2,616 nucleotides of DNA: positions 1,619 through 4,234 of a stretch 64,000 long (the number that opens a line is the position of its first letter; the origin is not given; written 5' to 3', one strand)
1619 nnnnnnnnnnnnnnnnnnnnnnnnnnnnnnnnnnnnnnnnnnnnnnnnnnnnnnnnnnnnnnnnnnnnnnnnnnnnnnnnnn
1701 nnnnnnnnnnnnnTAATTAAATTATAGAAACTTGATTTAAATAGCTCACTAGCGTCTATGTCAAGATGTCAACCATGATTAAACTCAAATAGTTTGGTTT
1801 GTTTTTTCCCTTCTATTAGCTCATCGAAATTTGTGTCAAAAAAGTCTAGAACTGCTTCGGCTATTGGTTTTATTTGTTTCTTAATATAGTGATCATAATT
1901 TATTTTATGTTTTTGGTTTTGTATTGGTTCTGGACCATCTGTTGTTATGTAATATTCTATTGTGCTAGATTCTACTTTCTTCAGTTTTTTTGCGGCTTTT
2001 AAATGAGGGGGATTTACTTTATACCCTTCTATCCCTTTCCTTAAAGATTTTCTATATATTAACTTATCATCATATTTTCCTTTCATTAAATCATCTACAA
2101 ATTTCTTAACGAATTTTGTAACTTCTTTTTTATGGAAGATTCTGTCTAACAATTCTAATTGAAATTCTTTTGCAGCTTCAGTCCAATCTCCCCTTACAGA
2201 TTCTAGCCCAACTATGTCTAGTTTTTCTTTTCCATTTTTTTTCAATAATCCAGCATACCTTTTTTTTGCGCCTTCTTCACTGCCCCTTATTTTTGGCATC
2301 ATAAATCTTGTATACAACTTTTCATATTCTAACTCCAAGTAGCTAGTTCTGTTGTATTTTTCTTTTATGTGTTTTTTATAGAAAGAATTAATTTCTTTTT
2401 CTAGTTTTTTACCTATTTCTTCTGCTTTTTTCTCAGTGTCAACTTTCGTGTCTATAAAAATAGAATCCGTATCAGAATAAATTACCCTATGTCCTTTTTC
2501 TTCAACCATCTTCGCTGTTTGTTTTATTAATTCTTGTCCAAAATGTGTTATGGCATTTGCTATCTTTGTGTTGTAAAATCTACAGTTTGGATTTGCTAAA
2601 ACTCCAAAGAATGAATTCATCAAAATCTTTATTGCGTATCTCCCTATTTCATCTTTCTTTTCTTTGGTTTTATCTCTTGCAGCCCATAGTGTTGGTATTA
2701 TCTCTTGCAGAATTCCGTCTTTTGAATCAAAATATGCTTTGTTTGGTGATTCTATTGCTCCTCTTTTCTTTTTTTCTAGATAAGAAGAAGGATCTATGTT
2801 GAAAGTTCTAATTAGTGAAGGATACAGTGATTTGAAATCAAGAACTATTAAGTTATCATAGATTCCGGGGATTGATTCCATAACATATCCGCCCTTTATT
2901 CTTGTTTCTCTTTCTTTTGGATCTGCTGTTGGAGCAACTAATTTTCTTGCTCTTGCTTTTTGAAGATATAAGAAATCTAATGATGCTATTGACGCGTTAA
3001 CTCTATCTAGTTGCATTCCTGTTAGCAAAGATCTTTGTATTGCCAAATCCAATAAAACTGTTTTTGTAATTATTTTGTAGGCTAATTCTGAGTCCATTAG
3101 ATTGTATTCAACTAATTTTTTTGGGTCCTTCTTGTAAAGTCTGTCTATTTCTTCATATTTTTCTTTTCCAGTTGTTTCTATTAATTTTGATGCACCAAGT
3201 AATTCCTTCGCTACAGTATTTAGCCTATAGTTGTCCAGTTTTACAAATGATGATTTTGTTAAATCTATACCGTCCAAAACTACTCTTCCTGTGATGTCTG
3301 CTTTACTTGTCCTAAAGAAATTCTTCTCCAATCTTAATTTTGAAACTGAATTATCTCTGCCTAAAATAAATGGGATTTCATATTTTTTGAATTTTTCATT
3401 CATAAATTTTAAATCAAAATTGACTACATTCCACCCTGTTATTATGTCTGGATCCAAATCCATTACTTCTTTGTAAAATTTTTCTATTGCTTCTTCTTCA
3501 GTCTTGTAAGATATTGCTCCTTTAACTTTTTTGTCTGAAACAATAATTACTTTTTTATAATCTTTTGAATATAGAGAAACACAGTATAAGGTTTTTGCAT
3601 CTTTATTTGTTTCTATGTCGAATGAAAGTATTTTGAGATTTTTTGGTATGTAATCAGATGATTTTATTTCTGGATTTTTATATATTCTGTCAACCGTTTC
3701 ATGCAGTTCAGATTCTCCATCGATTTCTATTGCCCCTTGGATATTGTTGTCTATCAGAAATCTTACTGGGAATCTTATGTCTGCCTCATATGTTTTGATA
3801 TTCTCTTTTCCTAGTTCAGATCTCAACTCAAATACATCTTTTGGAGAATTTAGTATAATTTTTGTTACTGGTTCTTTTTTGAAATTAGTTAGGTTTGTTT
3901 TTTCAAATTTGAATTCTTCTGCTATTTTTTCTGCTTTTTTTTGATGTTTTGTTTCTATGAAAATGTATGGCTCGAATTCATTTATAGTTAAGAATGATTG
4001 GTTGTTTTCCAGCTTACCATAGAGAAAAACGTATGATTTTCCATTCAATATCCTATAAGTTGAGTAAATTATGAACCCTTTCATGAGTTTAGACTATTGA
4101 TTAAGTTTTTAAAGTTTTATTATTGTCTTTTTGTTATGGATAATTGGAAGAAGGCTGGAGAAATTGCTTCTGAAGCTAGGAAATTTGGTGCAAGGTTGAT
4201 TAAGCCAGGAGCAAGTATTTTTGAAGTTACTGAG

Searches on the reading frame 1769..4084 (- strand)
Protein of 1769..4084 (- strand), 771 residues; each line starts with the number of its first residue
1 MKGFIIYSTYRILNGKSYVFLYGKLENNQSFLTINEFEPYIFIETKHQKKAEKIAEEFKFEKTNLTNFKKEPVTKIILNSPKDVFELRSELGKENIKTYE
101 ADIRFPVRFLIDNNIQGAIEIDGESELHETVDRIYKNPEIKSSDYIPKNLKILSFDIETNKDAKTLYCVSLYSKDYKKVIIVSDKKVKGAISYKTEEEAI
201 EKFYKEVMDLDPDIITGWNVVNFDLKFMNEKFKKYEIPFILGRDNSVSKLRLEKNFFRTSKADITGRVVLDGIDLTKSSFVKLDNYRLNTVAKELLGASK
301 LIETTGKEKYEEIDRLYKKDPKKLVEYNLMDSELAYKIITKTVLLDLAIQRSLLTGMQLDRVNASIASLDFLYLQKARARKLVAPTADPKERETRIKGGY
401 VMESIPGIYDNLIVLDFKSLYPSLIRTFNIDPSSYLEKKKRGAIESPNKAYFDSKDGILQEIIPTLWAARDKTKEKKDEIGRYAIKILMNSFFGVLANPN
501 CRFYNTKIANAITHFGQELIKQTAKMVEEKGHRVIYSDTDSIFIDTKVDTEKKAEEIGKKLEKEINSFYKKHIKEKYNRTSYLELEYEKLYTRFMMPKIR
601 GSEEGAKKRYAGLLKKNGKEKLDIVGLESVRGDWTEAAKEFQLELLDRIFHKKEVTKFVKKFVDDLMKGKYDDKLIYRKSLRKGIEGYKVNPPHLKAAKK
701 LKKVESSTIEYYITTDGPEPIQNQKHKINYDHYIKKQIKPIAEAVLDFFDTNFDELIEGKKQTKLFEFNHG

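Call 6: search_protein_families(library=pfam, proteins=[window:1769-4084:-], max_evalue=1)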
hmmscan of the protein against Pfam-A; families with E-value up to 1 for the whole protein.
window:1769-4084:- (771 aa): 6 families
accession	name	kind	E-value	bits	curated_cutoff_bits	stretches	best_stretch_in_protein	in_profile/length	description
PF00136.26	DNA_pol_B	-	1.3e-42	146.6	23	1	372-710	18-398/453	DNA polymerase family B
PF03104.25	DNA_pol_B_exo1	-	5.3e-22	78.8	23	1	97-291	2-242/242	DNA polymerase family B, exonuclease domain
PF13482.12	RNase_H_2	-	1.3e-07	32.2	22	1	155-308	3-126/165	RNase_H superfamily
PF08490.17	DUF1744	-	0.0019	17.4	27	1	455-565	266-368/399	Domain of unknown function (DUF1744)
PF06152.16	Phage_min_cap2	-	0.0066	15.9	26.3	1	491-595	55-147/366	Phage minor capsid protein 2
PF00728.28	Glyco_hydro_20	-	0.2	11.4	22.3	0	517-571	240-294/348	Glycosyl hydrolase family 20, catalytic domain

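Call 7: search_protein_families(library=ncbifam, proteins=[window:1769-4084:-], max_evalue=1)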
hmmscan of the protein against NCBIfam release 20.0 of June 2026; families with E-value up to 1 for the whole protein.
window:1769-4084:- (771 aa): 9 families
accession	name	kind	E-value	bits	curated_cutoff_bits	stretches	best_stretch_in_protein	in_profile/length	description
NF004421.0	PRK05762.1-2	equivalog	1.4e-238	794.2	570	1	2-766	8-795/795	DNA polymerase II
NF004422.0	PRK05762.1-4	equivalog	1.3e-181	605.8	1103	1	4-762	8-787/789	DNA polymerase II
NF004420.0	PRK05762.1-1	equivalog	2.2e-168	562.3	1435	1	2-760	4-779/783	DNA polymerase II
TIGR00592.1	pol2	superfamily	2.1e-48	165.1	239.95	1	192-732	584-1149/1176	DNA polymerase (pol2)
NF004417.0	PRK05761.1-3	equivalog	5.1e-26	90.9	780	1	190-761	277-856/858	DNA-directed DNA polymerase I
NF004419.0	PRK05761.1-5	equivalog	2.3e-24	85.4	1285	2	214-765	367-929/932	DNA-directed DNA polymerase I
NF004415.0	PRK05761.1-1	equivalog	2.6e-23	81.9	1289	2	479-768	596-876/883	DNA-directed DNA polymerase I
NF004418.0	PRK05761.1-4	subfamily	9.9e-19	67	692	1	397-717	324-656/717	type B DNA-directed DNA polymerase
NF004416.0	PRK05761.1-2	equivalog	1.2e-18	66.9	516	1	394-731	316-630/665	type B DNA-directed DNA polymerase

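Call 24: find_related_loci(query=A3, collection=genome_contigs, flank=6000)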
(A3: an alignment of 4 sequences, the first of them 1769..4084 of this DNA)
Query A3 (771 aa) in genome_contigs; peptide patterns used: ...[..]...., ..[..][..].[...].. (x = any residue, [..] = any of these).
599 stretches matched a pattern (row limit reached: there are more); 485 encode a relative of the query (tblastn E <= 1e-3); the best 80 are kept; 80 distinct loci.
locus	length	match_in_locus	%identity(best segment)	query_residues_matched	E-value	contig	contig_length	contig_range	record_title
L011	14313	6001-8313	83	1-771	0e+0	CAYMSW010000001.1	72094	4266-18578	MAG TPA_asm: Candidatus Woesearchaeota archaeon isolate SRP077602_co7_458 genome assembly, contig: NODE_1407_length_7209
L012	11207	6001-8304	73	1-769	0e+0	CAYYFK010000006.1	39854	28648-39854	MAG TPA_asm: Candidatus Woesearchaeota archaeon isolate binchicken_co97_250 genome assembly, contig: NODE_3913_length_39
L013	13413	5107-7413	69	1-769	0e+0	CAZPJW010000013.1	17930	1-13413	MAG TPA_asm: Candidatus Woesearchaeota archaeon isolate binchicken_co141_105 genome assembly, contig: NODE_13483_length_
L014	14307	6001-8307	73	1-769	0e+0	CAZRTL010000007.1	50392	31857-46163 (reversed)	MAG TPA_asm: Candidatus Woesearchaeota archaeon isolate binchicken_co141_573 genome assembly, contig: NODE_2903_length_5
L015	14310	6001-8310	68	1-769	0e+0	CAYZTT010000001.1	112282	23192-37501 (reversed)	MAG TPA_asm: Candidatus Woesearchaeota archaeon isolate binchicken_co141_226 genome assembly, contig: NODE_509_length_11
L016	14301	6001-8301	67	1-768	0e+0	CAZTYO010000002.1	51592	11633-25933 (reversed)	MAG TPA_asm: Candidatus Woesearchaeota archaeon isolate SRP077602_co5_339 genome assembly, contig: NODE_3101_length_5159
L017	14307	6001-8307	68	1-769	0e+0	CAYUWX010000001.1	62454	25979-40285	MAG TPA_asm: Candidatus Woesearchaeota archaeon isolate binchicken_co141_129 genome assembly, contig: NODE_1938_length_6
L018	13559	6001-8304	67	1-768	0e+0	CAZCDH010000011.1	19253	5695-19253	MAG TPA_asm: Candidatus Woesearchaeota archaeon isolate binchicken_co141_322 genome assembly, contig: NODE_12361_length_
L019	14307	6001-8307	66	1-769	0e+0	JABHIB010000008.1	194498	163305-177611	MAG: archaeon isolate SI037_bin53 k141_1031403, whole genome shotgun sequence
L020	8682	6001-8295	66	1-768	0e+0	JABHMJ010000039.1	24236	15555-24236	MAG: Candidatus Woesearchaeota archaeon isolate SI037S2_bin65 k141_1035985, whole genome shotgun sequence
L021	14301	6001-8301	61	1-768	0e+0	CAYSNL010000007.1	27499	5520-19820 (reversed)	MAG TPA_asm: Candidatus Woesearchaeota archaeon isolate binchicken_co38_1257 genome assembly, contig: NODE_3596_length_2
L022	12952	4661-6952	61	1-768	0e+0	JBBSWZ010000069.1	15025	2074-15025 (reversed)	MAG: Nanoarchaeota archaeon isolate H51-bin078_1 H51_bin078_1_000000000069, whole genome shotgun sequence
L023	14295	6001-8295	58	1-766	0e+0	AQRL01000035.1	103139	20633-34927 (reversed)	Nanoarchaeota archaeon SCGC AAA011-G17 A11G17DRAFT_contig_3_0.4_C, whole genome shotgun sequence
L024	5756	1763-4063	57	1-768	0e+0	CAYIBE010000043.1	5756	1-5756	MAG TPA_asm: Candidatus Woesearchaeota archaeon isolate ERP119705_co1_791 genome assembly, contig: NODE_23622_length_575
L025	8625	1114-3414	58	1-768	0e+0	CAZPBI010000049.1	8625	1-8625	MAG TPA_asm: Candidatus Woesearchaeota archaeon isolate SRP269290_co3_813 genome assembly, contig: NODE_11050_length_862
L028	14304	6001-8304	63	1-768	0e+0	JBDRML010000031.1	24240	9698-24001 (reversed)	MAG: Candidatus Woesearchaeota archaeon isolate MEGAHIT-group-1.829 k141_12845959, whole genome shotgun sequence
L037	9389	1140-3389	54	1-768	0e+0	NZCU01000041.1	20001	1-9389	MAG: Nanoarchaeota archaeon isolate ARS1172 MHASMcontig_681622, whole genome shotgun sequence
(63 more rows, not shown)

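Call 33: search_protein_families(library=pfam, proteins=[L028:8338-9681:+, L013:7448-8443:+, L014:8342-8599:+, L037:4425-5081:-], max_evalue=0.01)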
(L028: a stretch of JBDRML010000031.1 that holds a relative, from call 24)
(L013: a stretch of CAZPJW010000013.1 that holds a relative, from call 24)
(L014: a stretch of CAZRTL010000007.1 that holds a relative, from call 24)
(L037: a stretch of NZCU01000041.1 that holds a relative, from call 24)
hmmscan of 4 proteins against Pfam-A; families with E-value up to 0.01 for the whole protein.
L028:8338-9681:+ (447 aa): 0 families

L013:7448-8443:+ (331 aa): 3 families
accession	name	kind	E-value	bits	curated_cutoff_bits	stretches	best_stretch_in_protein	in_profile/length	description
PF00867.23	XPG_I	-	1.1e-25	90.2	24.9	1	142-233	1-89/89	XPG I-region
PF00752.23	XPG_N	-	1.7e-16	61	22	1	13-100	18-100/101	XPG N-terminal domain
PF01367.25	5_3_exonuc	-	6.7e-07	30.2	40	1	222-274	5-57/97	5'-3' exonuclease, C-terminal SAM fold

L014:8342-8599:+ (85 aa): 2 families
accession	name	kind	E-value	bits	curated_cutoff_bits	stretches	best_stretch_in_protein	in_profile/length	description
PF03083.21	MtN3_slv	-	1.6e-07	31.7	23.7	1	4-84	3-83/87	Sugar efflux transporter for intercellular exchange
PF04193.19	PQ-loop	-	0.00022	21.4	22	1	16-61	14-59/61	PQ loop repeat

L037:4425-5081:- (218 aa): 2 families
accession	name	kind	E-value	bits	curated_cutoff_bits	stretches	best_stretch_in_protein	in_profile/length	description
PF12705.13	PDDEXK_1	-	2.9e-05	24.6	22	1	136-181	123-173/247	PD-(D/E)XK nuclease superfamily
PF01930.23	Cas_Cas4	-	0.0046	17.5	22.7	0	138-180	53-95/160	Domain of unknown function DUF83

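Call 58: find_encoding_contigs(protein=window:1769-4084:-, flank=3000, max_places=10)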
Protein window:1769-4084:- (771 aa): 20 contigs read that carry it; 4 places shown.
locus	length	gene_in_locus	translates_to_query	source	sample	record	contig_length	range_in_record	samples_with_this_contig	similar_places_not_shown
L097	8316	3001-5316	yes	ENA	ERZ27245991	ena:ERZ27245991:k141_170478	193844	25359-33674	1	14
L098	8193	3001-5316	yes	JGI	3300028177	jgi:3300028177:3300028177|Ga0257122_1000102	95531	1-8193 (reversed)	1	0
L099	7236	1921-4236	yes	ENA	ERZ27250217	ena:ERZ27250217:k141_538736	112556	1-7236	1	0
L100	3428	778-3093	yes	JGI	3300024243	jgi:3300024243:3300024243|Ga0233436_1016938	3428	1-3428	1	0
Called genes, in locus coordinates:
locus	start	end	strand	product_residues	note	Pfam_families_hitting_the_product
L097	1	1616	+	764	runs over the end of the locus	PF00005:ABC_tran (faint), PF02359:CDC48_N, PF02933:CDC48_2 (weak), PF05496:RuvB_N, PF00004:AAA, PF17862:AAA_lid_3, PF00004:AAA, PF17862:AAA_lid_3, +25 more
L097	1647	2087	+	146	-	PF00293:NUDIX (weak)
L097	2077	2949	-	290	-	PF00557:Peptidase_M24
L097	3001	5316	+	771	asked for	PF03104:DNA_pol_B_exo1, PF13482:RNase_H_2 (weak), PF00136:DNA_pol_B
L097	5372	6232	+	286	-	PF07460:NUMOD3 (weak)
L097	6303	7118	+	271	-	-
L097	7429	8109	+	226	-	-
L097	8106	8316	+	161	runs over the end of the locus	PF00078:RVT_1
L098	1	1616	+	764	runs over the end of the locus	PF00005:ABC_tran (faint), PF02359:CDC48_N, PF02933:CDC48_2 (weak), PF05496:RuvB_N, PF00004:AAA, PF17862:AAA_lid_3, PF00004:AAA, PF17862:AAA_lid_3, +25 more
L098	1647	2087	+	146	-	PF00293:NUDIX (weak)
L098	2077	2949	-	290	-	PF00557:Peptidase_M24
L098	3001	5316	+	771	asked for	PF03104:DNA_pol_B_exo1, PF13482:RNase_H_2 (weak), PF00136:DNA_pol_B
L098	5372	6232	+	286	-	PF07460:NUMOD3 (weak)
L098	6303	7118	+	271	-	-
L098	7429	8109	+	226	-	-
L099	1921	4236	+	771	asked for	PF03104:DNA_pol_B_exo1, PF13482:RNase_H_2 (weak), PF00136:DNA_pol_B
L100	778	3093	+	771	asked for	PF03104:DNA_pol_B_exo1, PF13482:RNase_H_2 (weak), PF00136:DNA_pol_B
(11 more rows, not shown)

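Call 62: search_protein_families(library=phrogs, proteins=[L028:8338-9681:+], max_evalue=0.1)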
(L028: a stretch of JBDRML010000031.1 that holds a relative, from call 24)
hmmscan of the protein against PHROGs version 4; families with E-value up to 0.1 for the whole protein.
L028:8338-9681:+ (447 aa): 1 family
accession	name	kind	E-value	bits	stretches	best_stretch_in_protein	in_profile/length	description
phrog_11046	-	transcription regulation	0.00029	21.6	1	362-430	14-81/94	transcriptional regulator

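Call 63: search_solved_structures(query=L028:8338-9681:+, max_evalue=1)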
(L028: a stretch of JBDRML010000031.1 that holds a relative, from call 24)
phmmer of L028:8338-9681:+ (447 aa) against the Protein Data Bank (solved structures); distinct sequences matched with E-value up to 1: 0.
